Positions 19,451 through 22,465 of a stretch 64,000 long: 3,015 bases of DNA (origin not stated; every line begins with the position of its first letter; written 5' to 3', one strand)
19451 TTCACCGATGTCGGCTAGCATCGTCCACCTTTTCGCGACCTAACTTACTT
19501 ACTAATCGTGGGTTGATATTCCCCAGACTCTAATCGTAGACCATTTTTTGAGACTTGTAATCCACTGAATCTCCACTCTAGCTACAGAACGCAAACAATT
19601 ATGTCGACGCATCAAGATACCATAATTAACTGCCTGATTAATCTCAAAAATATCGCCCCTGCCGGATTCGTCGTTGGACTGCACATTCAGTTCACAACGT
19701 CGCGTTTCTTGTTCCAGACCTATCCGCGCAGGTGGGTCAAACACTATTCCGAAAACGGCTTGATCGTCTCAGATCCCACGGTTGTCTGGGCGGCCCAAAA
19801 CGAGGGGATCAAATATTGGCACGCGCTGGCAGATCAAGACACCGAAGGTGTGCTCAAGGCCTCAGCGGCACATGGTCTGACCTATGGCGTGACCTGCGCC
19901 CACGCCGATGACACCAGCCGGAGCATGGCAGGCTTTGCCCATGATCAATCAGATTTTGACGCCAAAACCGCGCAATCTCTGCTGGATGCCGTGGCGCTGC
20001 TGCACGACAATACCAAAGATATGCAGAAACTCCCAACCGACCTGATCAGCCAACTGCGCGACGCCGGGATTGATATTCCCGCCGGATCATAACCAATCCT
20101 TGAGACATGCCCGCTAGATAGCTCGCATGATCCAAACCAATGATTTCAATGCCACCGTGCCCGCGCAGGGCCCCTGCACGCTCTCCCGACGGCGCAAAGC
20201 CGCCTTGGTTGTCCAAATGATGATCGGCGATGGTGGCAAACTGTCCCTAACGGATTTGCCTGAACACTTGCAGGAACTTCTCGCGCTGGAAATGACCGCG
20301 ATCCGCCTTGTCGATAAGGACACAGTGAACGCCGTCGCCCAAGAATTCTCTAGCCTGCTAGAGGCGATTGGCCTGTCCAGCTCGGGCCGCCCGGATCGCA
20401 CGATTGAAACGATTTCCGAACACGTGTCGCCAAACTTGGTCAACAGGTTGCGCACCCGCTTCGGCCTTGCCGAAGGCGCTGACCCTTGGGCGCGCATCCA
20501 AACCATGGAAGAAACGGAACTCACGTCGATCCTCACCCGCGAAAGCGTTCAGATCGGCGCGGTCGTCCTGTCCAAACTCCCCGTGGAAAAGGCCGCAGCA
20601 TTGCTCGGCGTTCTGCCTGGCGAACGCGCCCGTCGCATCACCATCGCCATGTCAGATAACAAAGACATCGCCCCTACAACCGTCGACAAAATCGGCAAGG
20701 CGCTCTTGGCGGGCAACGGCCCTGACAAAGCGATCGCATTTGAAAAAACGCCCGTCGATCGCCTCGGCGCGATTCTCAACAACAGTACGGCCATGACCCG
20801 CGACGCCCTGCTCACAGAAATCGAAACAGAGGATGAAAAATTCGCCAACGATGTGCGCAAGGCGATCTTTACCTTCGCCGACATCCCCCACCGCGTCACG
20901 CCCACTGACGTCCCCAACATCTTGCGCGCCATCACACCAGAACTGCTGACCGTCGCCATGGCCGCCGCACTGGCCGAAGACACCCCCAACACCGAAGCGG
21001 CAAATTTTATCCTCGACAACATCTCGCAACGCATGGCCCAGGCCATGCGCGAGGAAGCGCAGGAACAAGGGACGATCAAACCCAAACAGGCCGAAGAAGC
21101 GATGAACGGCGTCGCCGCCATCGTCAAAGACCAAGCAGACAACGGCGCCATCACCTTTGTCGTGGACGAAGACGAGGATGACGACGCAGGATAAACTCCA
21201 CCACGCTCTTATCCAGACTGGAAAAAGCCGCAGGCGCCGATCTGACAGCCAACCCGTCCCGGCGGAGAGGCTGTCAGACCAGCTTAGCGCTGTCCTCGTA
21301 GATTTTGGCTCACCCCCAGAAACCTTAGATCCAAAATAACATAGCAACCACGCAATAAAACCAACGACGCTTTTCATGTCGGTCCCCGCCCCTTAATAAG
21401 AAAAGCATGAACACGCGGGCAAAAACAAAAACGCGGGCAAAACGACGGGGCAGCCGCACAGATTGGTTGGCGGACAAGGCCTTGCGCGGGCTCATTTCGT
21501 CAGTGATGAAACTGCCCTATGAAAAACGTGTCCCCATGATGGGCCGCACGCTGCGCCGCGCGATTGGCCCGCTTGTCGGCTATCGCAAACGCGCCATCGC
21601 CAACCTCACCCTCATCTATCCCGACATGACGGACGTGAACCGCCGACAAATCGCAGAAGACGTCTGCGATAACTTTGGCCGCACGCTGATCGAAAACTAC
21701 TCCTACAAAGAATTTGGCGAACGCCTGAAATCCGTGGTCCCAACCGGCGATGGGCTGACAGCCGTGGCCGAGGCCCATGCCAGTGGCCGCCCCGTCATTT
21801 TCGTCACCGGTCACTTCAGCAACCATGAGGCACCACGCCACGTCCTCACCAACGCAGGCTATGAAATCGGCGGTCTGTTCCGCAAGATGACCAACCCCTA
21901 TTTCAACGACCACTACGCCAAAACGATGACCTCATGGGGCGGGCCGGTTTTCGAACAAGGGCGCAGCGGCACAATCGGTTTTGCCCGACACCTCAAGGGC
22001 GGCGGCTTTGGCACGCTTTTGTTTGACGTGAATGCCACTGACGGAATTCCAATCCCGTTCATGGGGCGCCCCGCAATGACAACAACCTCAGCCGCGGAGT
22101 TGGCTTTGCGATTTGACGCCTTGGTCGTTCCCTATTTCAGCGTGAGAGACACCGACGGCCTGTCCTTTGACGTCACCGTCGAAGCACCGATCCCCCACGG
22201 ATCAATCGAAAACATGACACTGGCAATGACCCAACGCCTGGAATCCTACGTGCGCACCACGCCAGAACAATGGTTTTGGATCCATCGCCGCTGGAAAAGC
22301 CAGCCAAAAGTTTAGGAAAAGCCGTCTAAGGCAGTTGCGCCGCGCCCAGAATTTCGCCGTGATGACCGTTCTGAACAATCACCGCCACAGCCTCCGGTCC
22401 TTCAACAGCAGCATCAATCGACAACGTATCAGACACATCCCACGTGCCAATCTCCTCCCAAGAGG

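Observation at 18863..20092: Divergent pair of AHL-receptor-domain paralogs with no luxI, one lacking a DNA-binding domain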

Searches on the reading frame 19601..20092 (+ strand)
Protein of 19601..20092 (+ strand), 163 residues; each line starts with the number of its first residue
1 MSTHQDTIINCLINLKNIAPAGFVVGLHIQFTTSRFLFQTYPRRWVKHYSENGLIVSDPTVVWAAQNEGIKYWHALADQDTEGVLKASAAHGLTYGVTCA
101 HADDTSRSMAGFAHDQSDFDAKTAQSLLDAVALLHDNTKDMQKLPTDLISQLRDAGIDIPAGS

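Call 3: search_protein_families(library=pfam, proteins=[window:19601-20092:+], max_evalue=1)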
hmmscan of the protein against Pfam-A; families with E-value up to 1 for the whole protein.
window:19601-20092:+ (163 aa): 1 family
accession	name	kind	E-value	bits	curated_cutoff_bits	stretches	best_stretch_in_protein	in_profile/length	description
PF03472.21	Autoind_bind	-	1e-13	51.5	23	1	34-130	35-140/149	Autoinducer binding domain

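Call 4: search_protein_families(library=ncbifam, proteins=[window:19601-20092:+], max_evalue=1)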
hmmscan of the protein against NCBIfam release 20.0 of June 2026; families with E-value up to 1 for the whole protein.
window:19601-20092:+ (163 aa): 1 family
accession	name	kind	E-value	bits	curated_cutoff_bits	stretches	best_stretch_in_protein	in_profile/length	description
NF007561.1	PRK10188.1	equivalog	1.4e-06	27.8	350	1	28-99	49-121/240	quorum-sensing transcriptional regulator SdiA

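Call 6: find_homologous_proteins(query=window:19601-20092:+)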
Query window:19601-20092:+ (163 aa): 2 proteins with E <= 0.001 among 26 candidates.
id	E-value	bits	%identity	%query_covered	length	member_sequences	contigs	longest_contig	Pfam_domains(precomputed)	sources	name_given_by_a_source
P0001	2.4e-105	367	100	100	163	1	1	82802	PF03472.22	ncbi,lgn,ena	-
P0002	4.8e-39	151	45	99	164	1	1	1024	PF03472.22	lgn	-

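Call 8: find_encoding_contigs(protein=window:19601-20092:+, flank=10000, max_places=4)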
Protein window:19601-20092:+ (163 aa): 1 contig read that carries it; 1 place shown.
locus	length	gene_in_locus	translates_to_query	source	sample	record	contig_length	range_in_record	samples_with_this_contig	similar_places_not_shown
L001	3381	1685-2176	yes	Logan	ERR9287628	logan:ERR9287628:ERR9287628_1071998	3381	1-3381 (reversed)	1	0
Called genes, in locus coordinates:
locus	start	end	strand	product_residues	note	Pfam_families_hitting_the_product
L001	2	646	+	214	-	?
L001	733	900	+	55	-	-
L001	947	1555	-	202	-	PF03472:Autoind_bind, PF04545:Sigma70_r4 (faint), PF00196:GerE, PF08281:Sigma70_r4_2 (faint)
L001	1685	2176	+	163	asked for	PF03472:Autoind_bind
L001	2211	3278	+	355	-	PF14842:FliG_N, PF14841:FliG_M, PF01706:FliG_C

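Call 10: find_related_loci(query=A1, collection=genome_contigs, flank=6000)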
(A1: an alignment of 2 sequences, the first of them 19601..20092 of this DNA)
Query A1 (163 aa) in genome_contigs; peptide patterns used: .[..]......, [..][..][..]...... (x = any residue, [..] = any of these).
209 stretches matched a pattern; 36 encode a relative of the query (tblastn E <= 1e-3); 36 distinct loci.
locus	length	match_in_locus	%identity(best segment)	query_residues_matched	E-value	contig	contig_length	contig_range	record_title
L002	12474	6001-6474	44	1-159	8e-43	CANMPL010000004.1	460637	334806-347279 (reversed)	uncultured Rhodobacteraceae bacterium isolate 970.fasta genome assembly, contig: NODE_4, whole genome shotgun sequence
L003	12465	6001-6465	43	5-159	3e-41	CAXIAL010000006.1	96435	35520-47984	MAG TPA_asm: uncultured Roseobacteraceae bacterium isolate ERR7163073_concoct_74 genome assembly, contig: ERZ8868456.128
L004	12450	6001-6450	43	8-157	8e-41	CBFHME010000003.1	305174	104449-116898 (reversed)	MAG: Yoonia sp. isolate AGTU_39_bin_58_orig genome assembly, contig: AGTU_39_bin_58_orig_AGTU_39_c_000000000003, whole g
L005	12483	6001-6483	42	1-162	3e-40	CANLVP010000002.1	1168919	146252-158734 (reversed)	uncultured Rhodobacteraceae bacterium isolate 2-647-J.fasta genome assembly, contig: NODE_2, whole genome shotgun sequen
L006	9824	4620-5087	41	1-157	1e-38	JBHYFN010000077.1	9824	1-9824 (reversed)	MAG: Paracoccaceae bacterium isolate CCAP1475_9_bin-016 CCAP1475_9_bin-016_c77, whole genome shotgun sequence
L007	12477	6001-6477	40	4-162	4e-38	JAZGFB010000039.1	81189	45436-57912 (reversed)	MAG: Paracoccaceae bacterium isolate SCS4bin.36 SCS4bin.36_39, whole genome shotgun sequence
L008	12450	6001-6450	41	4-153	5e-38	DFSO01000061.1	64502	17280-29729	MAG TPA_asm: Loktanella sp. UBA3435 UBA3435_contig_1383, whole genome shotgun sequence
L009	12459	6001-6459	41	5-157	5e-37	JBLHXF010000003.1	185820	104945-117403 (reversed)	MAG: Yoonia sp. isolate 3300046534_121 Ga0491194_0000042, whole genome shotgun sequence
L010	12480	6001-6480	38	5-163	9e-37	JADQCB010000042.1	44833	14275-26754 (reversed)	MAG: Actibacterium sp. isolate Soudan_12_2 NODE_355_length_44833_cov_285.910581, whole genome shotgun sequence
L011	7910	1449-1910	40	4-157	1e-36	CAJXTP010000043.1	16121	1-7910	MAG TPA_asm: uncultured Loktanella sp. isolate SRR3933389_bin.6_MetaBAT_v2.12.1_MAG genome assembly, contig: NODE_311_le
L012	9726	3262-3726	41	5-159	4e-36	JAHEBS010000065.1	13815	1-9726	MAG: Marivivens sp. isolate Ww149 NODE_9339_length_13815_cov_3.202570, whole genome shotgun sequence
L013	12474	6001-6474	39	5-162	6e-36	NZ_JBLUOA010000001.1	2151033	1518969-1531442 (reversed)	Aliiroseovarius sp. YM-037 NODE_1_length_2151108_cov_281.587240, whole genome shotgun sequence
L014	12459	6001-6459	39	5-157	1e-35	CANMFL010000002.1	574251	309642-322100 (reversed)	uncultured Rhodobacteraceae bacterium isolate 3-187-3Z.fasta genome assembly, contig: NODE_2, whole genome shotgun seque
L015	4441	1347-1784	44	8-153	6e-36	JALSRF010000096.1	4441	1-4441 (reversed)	MAG: Rhodobacteraceae bacterium isolate 356-308_metabat1_scaf2bin.042_VB 356-308_scaffold_15520_c1, whole genome shotgun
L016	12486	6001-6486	39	1-163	6e-36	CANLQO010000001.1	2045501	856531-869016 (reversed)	uncultured Rhodobacteraceae bacterium isolate 960_2.fasta genome assembly, contig: NODE_1, whole genome shotgun sequence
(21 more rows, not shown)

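Call 17: search_protein_representatives(alignment_id=A1)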
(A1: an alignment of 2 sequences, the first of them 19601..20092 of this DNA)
Query: 2 sequences, 165 profile positions. Proteins with E-value up to 0.001 (for the whole library): 566; up to 1e-10: 366; up to 1e-30: 47. The best 150 are listed.
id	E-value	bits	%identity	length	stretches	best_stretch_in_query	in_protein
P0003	8.5e-46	172.1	-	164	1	7-163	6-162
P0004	2.0e-42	161.1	-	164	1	4-164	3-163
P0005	7.6e-42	159.2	-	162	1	8-161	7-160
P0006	8.3e-42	159.1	-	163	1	8-161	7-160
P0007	2.5e-41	157.5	-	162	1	11-164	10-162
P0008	3.0e-41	157.3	-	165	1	2-160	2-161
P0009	2.1e-40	154.5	-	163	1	6-161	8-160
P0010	6.2e-40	153.0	-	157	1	10-160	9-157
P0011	2.8e-39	150.9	-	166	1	11-164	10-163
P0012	1.7e-38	148.3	-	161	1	1-157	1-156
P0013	3.0e-37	144.3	-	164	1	8-160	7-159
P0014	7.1e-37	143.0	-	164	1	8-164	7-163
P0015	1.0e-36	142.5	-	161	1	7-151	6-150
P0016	1.9e-36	141.7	-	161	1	6-162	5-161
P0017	2.8e-36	141.1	-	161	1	12-158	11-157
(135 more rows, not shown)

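Call 26: find_homologous_proteins(query=A2, max_evalue=1e-10)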
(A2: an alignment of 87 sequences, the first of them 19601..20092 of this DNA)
Query A2 (87 sequences) (163 aa, profile of the alignment): 76 proteins with E <= 1e-10 among 4155 candidates.
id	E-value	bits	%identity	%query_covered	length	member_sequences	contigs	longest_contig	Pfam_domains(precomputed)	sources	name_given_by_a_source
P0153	5.3e-63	229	44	98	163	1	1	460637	PF03472.22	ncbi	-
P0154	1.3e-62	228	41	98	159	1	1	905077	PF03472.22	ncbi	-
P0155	5.6e-61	223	45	96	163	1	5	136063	PF03472.22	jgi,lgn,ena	-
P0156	9.0e-61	222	43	95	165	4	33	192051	PF03472.22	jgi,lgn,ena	jgi:LuxR family transcriptional regulator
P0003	1.1e-60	222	39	94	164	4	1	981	PF03472.22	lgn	-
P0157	1.3e-60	222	39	94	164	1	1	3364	PF03472.22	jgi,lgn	jgi:LuxR family transcriptional regulator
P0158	1.5e-60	221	42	91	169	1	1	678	PF03472.22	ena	-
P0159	3.3e-60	220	40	99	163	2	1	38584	PF03472.22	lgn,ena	-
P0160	4.3e-60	220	36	94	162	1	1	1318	PF03472.22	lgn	-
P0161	1.0e-59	219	43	89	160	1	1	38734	PF03472.22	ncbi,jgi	-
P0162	1.1e-59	219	39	94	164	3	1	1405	PF03472.22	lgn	-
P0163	1.6e-59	218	45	84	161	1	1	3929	PF03472.22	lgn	-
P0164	3.4e-59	217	42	98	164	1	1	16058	PF03472.22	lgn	-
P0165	6.8e-59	216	38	94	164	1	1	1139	PF03472.22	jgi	jgi:LuxR family transcriptional regulator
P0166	1.1e-58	215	38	94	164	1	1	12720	PF03472.22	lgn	-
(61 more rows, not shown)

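Call 46: search_solved_structures(query=window:19601-20092:+, max_evalue=1, show_alignments=3)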
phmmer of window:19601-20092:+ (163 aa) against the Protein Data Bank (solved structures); distinct sequences matched with E-value up to 1: 18.
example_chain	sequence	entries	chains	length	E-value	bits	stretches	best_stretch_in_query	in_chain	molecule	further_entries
2avx_A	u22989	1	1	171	0.0004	23.2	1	29-98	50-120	Regulatory protein sdiA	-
4y13_A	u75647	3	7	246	0.00072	22.3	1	29-98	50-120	Transcriptional regulator of ftsQAZ gene cluster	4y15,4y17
4lfu_A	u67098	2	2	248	0.00074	22.3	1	29-98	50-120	Regulatory protein SdiA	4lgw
6mvm_A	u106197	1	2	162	0.001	21.9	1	34-100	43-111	Transcriptional regulator LasR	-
6d6d_A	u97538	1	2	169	0.0014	21.4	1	34-100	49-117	Transcriptional activator protein LasR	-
6d6a_A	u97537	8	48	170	0.0014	21.3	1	34-100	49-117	Transcriptional activator protein LasR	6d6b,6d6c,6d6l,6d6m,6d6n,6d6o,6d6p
3ix3_A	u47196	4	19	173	0.0015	21.3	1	34-100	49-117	Transcriptional activator protein lasR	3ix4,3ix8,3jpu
2uv0_E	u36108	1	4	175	0.0015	21.3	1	34-100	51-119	TRANSCRIPTIONAL ACTIVATOR PROTEIN LASR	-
6mvn_A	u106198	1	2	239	0.0016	21.2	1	34-100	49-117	Transcriptional regulator LasR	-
4ng2_A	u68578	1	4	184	0.0016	21.2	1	34-100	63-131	Transcriptional activator protein LasR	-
6mwh_A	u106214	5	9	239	0.0021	20.8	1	34-100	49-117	Transcriptional regulator LasR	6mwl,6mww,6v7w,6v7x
7r3i_A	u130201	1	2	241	0.0068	19.1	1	27-99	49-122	PROSS optimized variant of RhlR with 61 mutations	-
7r3g_B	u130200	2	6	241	0.0073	19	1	27-99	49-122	Regulatory protein RhlR | PROSS optimized variant of RhlR with 75 mutations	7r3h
6mwz_A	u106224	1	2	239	0.011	18.4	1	34-99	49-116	Transcriptional regulator LasR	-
5l07_A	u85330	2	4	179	0.13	15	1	37-111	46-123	Quorum-sensing transcriptional activator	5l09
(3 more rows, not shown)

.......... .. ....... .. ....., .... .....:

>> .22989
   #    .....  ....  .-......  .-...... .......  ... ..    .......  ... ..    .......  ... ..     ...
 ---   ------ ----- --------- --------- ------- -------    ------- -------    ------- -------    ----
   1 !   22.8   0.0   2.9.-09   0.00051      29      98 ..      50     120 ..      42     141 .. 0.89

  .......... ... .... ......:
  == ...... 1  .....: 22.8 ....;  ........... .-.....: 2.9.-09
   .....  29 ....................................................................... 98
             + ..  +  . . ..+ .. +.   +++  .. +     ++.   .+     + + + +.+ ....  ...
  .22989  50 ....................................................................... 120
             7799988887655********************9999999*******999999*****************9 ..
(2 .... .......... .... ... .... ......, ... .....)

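Call 66: predict_structure(alignment_id=A2)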
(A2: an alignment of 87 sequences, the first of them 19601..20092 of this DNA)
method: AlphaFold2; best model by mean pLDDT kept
length: 163 residues; sequences in the alignment: 87
mean_pLDDT: 96.3   pTM: 0.90
mean pLDDT of the five models: 96.3, 96.1, 96.1, 95.4, 95.2
residues with pLDDT >= 90: 154; 70-90: 7; 50-70: 2; < 50: 0
segments of 3 or more residues with pLDDT < 50: none
pLDDT, mean of each block of 10 residues (from residue 1): 89 98 98 94 98 97 98 98 98 98 98 98 98 98 95 94 73
secondary structure, 60 per line:
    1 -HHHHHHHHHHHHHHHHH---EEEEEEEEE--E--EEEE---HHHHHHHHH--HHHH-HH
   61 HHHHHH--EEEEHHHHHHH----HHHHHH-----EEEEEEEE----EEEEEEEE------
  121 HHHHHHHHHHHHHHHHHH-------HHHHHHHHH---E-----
elements in order: H2-18 E22-30 E36-39 H43-51 H54-57 H59-66 E69-72 H73-79 H84-89 E95-102 E107-114 H121-138 H146-154

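Call 69: fold_search(model_id=the predicted structure, library=pdb)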
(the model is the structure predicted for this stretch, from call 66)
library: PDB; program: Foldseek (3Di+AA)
matches with E <= 10: 788; with E <= 0.001: 76
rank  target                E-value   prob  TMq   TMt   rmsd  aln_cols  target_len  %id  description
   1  1h0m_D                7.6e-07  1.00  0.58  0.44   5.5       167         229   20  Three-dimensional structure of the quorum sensing protein TraR bound to its autoinducer and to its target DNA (released 2002-08-29)
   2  1l3l_A                1.0e-06  1.00  0.58  0.43   5.4       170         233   19  Crystal structure of a bacterial quorum-sensing transcription factor complexed with pheromone and DNA (released 2002-07-03)
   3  1h0m_B                1.2e-06  1.00  0.58  0.43   6.6       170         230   20  Three-dimensional structure of the quorum sensing protein TraR bound to its autoinducer and to its target DNA (released 2002-08-29)
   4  5l09_A                1.3e-06  1.00  0.55  0.56   8.4       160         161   16  Crystal Structure of Quorum-Sensing Transcriptional Activator from Yersinia enterocolitica in complex with 3-oxo-N-[(3 (released 2016-09-07)
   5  8dq0_C                1.6e-06  1.00  0.62  0.45   5.6       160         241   18  Quorum-sensing receptor RhlR bound to PqsE (released 2022-12-07)
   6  1h0m_A                2.5e-06  1.00  0.56  0.42   6.7       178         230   19  Three-dimensional structure of the quorum sensing protein TraR bound to its autoinducer and to its target DNA (released 2002-08-29)
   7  3qp6                  3.2e-06  1.00  0.67  0.45   3.5       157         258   16  Crystal structure of CviR (Chromobacterium violaceum 12472) bound to C6-HSL (released 2011-03-30)
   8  5l10_C                4.6e-06  1.00  0.57  0.56   5.9       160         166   20  Crystal Structure of N-Acylhomoserine Lactone Dependent LuxR Family Transcriptionl Factor CepR2 from Burkholderia ceno (released 2016-10-26)
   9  8dq0_D                4.8e-06  1.00  0.61  0.44   4.6       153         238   18  Quorum-sensing receptor RhlR bound to PqsE (released 2022-12-07)
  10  1l3l_C                4.8e-06  1.00  0.54  0.41   6.7       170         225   19  Crystal structure of a bacterial quorum-sensing transcription factor complexed with pheromone and DNA (released 2002-07-03)
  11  1h0m_C                4.8e-06  1.00  0.55  0.42   6.6       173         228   18  Three-dimensional structure of the quorum sensing protein TraR bound to its autoinducer and to its target DNA (released 2002-08-29)
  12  7r3e_A                5.1e-06  1.00  0.68  0.23   3.8       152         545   19  Fusion construct of PqsE and RhlR in complex with the synthetic antagonist mBTL (released 2022-12-14)
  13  4y13                  5.1e-06  1.00  0.61  0.43   5.3       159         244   18  SdiA in complex with octanoyl-rac-glycerol (released 2015-04-08)
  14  5l09_B                5.8e-06  1.00  0.64  0.64   4.0       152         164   14  Crystal Structure of Quorum-Sensing Transcriptional Activator from Yersinia enterocolitica in complex with 3-oxo-N-[(3 (released 2016-09-07)
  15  5l10_A                5.8e-06  1.00  0.57  0.55   7.0       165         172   16  Crystal Structure of N-Acylhomoserine Lactone Dependent LuxR Family Transcriptionl Factor CepR2 from Burkholderia ceno (released 2016-10-26)
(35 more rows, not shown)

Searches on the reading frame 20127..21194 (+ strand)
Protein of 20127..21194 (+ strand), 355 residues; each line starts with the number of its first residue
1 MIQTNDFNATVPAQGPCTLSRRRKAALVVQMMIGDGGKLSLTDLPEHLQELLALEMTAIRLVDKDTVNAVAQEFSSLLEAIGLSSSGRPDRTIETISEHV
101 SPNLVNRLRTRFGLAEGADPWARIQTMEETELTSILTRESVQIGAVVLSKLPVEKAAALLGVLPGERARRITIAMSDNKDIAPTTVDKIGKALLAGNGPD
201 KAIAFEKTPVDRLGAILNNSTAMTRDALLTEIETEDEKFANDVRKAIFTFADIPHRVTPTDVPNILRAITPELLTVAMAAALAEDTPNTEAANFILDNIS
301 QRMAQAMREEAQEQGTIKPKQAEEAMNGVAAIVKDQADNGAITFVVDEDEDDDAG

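Call 3: search_protein_families(library=pfam, proteins=[window:20127-21194:+], max_evalue=1)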
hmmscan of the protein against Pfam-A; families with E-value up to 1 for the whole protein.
window:20127-21194:+ (355 aa): 6 families
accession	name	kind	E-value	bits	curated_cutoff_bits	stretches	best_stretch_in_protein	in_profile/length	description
PF01706.21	FliG_C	-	3.9e-22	79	23.3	1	231-343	2-107/108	FliG C-terminal domain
PF14842.11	FliG_N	-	4.8e-15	56.5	25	2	19-121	2-104/104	FliG N-terminal domain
PF14841.11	FliG_M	-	5.3e-15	55.8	25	1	131-193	3-65/76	FliG middle domain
PF03448.22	MgtE_N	-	0.019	15.9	25.9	1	127-176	37-86/102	MgtE intracellular N domain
PF10025.14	DUF2267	-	0.22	12.2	29.8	0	272-345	49-111/122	Uncharacterized conserved protein (DUF2267)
PF08895.16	DUF1840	-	0.36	11.6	25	1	295-341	15-61/108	Domain of unknown function (DUF1840)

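Call 4: search_protein_families(library=ncbifam, proteins=[window:20127-21194:+], max_evalue=1)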
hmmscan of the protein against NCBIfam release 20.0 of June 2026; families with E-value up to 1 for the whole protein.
window:20127-21194:+ (355 aa): 3 families
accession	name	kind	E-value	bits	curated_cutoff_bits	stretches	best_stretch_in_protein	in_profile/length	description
TIGR00207.1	fliG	equivalog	2.4e-25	89.6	226.7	1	42-351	32-335/338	flagellar motor switch protein FliG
NF004260.2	PRK05686.2-1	equivalog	7.9e-13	48.2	550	1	5-303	4-292/316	flagellar motor switch protein FliG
NF033438.1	BREX_BrxD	equivalog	0.041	13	350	1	268-350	161-244/423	BREX system ATP-binding protein BrxD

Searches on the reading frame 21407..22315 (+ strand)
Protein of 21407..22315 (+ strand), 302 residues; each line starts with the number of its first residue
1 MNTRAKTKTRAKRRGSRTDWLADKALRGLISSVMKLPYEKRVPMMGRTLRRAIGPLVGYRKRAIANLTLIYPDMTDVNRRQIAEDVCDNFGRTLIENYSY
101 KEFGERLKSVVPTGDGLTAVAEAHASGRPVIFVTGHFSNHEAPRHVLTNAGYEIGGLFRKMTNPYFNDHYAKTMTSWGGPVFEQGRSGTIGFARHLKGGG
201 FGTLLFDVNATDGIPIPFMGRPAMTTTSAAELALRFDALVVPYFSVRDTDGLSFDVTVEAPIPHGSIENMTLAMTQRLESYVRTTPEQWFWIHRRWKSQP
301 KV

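Call 53: search_protein_families(library=pfam, proteins=[window:21407-22315:+], max_evalue=0.001)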
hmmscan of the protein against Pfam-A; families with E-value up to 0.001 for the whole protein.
window:21407-22315:+ (302 aa): 1 family
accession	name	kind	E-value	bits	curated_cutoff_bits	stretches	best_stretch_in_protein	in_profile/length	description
PF03279.18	Lip_A_acyltrans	-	3.6e-42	145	22.3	1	28-297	21-294/295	Bacterial lipid A biosynthesis acyltransferase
